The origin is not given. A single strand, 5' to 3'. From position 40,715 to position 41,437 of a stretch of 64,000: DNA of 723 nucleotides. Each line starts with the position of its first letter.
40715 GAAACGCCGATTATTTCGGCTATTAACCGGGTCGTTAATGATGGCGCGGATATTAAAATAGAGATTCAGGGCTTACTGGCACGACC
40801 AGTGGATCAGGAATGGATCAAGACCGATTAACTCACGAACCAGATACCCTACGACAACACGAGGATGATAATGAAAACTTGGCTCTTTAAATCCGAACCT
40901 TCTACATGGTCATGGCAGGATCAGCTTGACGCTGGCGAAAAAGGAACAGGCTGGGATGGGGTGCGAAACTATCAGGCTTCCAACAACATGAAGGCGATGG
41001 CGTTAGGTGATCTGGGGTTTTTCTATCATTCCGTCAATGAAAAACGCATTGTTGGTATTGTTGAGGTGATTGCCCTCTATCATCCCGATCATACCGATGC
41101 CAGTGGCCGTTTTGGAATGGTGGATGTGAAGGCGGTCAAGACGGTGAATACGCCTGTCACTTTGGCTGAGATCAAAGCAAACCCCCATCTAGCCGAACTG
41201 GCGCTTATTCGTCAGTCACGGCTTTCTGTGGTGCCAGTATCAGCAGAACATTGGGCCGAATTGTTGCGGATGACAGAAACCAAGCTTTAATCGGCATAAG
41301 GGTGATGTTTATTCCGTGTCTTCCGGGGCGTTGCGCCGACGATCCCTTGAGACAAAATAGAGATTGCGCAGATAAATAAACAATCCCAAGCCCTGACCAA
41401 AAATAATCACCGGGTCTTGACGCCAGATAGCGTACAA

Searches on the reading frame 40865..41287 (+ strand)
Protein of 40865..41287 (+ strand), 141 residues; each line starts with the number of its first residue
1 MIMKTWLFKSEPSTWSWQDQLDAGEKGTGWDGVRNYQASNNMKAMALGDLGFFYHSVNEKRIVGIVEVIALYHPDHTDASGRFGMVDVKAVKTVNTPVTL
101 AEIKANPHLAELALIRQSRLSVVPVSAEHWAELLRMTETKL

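Call 46: find_encoding_contigs(protein=window:40865-41287:+, flank=10000, max_places=4)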
Protein window:40865-41287:+ (141 aa): no gene with exactly this product is on record in the collection.
